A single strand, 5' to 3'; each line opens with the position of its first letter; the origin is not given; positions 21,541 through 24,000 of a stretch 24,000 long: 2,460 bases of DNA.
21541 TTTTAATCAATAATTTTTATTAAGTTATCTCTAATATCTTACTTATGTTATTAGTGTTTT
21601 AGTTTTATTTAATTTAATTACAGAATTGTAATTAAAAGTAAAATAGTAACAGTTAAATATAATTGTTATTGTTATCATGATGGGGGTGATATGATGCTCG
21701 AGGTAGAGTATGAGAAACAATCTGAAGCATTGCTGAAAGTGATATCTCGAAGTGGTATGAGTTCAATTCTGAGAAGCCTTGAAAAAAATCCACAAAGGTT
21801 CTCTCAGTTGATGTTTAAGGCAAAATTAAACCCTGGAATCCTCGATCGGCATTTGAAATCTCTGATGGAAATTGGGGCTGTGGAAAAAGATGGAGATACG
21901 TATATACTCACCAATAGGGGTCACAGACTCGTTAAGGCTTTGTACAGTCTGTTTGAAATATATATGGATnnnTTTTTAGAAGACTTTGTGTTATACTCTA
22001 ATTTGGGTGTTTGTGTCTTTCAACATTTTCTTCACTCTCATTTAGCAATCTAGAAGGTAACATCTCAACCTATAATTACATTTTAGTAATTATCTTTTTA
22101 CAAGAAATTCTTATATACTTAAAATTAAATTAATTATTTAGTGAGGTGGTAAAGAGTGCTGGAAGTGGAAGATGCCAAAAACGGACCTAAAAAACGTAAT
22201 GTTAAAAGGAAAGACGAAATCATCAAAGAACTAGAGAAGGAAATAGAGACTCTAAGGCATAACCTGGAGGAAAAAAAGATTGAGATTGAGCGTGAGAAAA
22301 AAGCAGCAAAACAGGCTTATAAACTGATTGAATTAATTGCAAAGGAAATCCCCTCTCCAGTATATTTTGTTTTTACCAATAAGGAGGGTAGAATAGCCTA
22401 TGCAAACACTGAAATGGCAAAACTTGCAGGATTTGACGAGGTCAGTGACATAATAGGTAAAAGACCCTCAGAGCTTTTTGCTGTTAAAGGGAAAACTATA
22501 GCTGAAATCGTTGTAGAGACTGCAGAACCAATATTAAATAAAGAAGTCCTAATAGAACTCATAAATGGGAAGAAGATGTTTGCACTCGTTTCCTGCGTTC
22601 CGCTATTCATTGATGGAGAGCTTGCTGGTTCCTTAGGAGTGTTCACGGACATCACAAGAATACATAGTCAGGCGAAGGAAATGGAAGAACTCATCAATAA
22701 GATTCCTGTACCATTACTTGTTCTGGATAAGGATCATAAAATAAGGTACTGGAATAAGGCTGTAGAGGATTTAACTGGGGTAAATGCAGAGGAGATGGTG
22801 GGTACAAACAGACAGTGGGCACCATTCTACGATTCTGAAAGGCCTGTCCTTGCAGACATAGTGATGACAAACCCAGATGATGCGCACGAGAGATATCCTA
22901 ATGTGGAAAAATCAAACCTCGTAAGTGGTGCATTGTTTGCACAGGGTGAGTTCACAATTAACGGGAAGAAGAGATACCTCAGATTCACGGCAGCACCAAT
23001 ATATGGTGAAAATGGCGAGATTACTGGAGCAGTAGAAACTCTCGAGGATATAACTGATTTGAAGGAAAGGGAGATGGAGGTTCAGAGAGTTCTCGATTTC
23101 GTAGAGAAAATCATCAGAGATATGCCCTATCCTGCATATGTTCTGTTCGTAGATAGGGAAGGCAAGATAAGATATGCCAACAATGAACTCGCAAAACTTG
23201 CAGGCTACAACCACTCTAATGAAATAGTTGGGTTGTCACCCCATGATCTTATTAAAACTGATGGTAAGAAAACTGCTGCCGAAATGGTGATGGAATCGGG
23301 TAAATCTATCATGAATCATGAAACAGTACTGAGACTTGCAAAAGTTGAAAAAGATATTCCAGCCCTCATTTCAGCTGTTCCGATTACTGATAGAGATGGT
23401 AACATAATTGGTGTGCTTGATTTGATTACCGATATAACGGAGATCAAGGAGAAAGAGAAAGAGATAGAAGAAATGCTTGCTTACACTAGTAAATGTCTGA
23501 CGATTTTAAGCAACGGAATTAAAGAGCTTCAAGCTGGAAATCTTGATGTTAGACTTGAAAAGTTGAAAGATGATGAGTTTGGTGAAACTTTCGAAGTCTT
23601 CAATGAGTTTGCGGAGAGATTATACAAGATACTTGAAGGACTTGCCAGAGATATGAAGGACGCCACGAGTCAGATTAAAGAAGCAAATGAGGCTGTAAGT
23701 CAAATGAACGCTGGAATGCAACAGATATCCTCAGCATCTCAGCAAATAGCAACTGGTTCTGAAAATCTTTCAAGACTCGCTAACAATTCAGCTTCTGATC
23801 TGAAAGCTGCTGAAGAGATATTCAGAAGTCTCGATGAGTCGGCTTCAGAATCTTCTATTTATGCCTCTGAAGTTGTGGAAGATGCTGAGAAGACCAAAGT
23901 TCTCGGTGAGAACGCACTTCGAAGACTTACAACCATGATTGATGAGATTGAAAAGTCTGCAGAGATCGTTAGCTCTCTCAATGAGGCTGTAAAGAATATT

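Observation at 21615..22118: Identical operator-plus-TATA architecture in front of the wHTH regulator gene and the MCP gene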

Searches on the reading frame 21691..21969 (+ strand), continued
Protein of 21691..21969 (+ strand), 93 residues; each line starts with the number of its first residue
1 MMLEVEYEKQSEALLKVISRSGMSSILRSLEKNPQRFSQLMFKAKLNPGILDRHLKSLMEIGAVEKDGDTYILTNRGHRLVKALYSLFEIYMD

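Call 71: search_protein_families(library=pfam, alignment_id=A1, max_evalue=10)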
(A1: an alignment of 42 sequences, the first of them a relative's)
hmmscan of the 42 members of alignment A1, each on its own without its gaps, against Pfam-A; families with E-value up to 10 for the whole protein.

A. member 1, P0001 (92 aa): 8 families
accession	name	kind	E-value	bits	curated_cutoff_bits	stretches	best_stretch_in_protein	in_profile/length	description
PF14947.12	HTH_45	-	4.5e-12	46.3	25.5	1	22-88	8-74/77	Winged helix-turn-helix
PF01022.26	HTH_5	-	3.9e-10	39.9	22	1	21-65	3-47/47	Bacterial regulatory protein, arsR family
PF25213.1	HVO_A0261_N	-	3.5e-05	24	35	1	24-86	15-77/86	HVO_A0261 N-terminal domain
PF24038.1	DUF7347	-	0.0015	19.2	27.6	1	22-83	13-77/77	Domain of unknown function (DUF7347)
PF09339.16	HTH_IclR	-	0.014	15.6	22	1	24-67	7-52/52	IclR helix-turn-helix domain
PF01638.23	HxlR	-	0.015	15.6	20.8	1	24-87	9-80/91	HxlR-like helix-turn-helix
PF01047.28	MarR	-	0.027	14.8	24.6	1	26-65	9-49/59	MarR family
PF24266.1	HTH_HVO_0163_N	-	0.08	13.5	31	1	25-67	7-50/70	HVO_0163, N-terminal HTH domain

B. families by the number of members that match (of 42 scanned): 31 families (the first 25 are shown)
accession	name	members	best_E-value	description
PF01022.26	HTH_5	42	6.1e-14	Bacterial regulatory protein, arsR family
PF14947.12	HTH_45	42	4.2e-12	Winged helix-turn-helix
PF25213.1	HVO_A0261_N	42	1e-08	HVO_A0261 N-terminal domain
PF01638.23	HxlR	42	8e-06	HxlR-like helix-turn-helix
PF24038.1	DUF7347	42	1.2e-05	Domain of unknown function (DUF7347)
PF08100.18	Dimerisation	36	1.2e-05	O-methyltransferase dimerisation domain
PF23589.2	WH_AprA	26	0.003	AprA winged helix domain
PF04458.17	DUF505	13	0.016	Protein of unknown function (DUF505)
PF24409.1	wHTH-PRTase_assc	12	0.00095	wHTH-PRTase associated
PF12802.13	MarR_2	8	0.0057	MarR family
PF24270.1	HTH_Cmi2_C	7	0.012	Cmi2, C-terminal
PF01047.28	MarR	7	0.026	MarR family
PF24266.1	HTH_HVO_0163_N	7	0.065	HVO_0163, N-terminal HTH domain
PF09339.16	HTH_IclR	4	0.014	IclR helix-turn-helix domain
PF00888.28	Cullin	3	0.059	Cullin family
PF07381.18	EarA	3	0.12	EarA-like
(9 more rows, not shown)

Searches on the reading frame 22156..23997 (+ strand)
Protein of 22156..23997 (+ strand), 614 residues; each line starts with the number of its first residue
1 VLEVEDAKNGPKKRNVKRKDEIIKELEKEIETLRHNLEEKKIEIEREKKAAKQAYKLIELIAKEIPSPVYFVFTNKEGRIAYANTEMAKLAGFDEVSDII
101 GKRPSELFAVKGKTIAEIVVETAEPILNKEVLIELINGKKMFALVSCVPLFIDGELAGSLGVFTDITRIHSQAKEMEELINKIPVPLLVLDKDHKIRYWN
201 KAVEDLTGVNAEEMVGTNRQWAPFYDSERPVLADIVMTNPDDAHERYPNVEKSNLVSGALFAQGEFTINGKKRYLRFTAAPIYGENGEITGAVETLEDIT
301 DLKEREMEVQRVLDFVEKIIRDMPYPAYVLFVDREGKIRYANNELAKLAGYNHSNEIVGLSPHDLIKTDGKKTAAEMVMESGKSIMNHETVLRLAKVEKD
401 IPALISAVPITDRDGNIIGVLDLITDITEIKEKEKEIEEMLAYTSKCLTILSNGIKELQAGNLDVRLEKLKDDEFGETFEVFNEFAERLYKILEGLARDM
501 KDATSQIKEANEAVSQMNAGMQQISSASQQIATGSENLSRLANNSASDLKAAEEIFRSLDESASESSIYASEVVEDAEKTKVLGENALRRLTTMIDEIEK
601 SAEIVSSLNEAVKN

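Call 6: search_protein_families(library=pfam, proteins=[window:22156-23997:+], max_evalue=0.01)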
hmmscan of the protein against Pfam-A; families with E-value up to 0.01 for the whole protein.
window:22156-23997:+ (614 aa): 12 families
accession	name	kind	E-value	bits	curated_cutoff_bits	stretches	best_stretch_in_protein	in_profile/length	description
PF08448.16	PAS_4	-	3.9e-36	124.1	23.1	3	326-429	5-107/110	PAS fold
PF13426.13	PAS_9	-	4.9e-36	123.6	27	3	329-429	4-103/103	PAS domain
PF00989.32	PAS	-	7.9e-36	122.9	22.6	3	175-299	2-113/113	PAS fold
PF13188.13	PAS_8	-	8.6e-16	57.6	21.8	1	178-217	5-45/65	PAS domain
PF13596.12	PAS_10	-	2.5e-11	44.6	22.1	0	264-300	70-106/106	PAS domain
PF00672.30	HAMP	-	1.6e-07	32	25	1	451-489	13-51/53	HAMP domain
PF13185.12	GAF_2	-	2.5e-05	25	28.6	0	309-423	8-108/136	GAF domain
PF24820.1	Diguanyl_cycl_sensor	-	3.5e-05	24.1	28.1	0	329-381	9-60/109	Diguanylate cyclase-like sensor domain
PF18095.7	PAS_12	-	0.0002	21.4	22.6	0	69-94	58-83/153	UPF0242 C-terminal PAS-like domain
PF08447.18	PAS_3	-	0.003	18.2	25.6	0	198-224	3-29/89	PAS fold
PF02743.24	dCache_1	-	0.0033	17.4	45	0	289-421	42-146/240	Cache domain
PF05335.18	DUF745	-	0.0091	16.2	33.3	0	492-565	63-136/183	Protein of unknown function (DUF745)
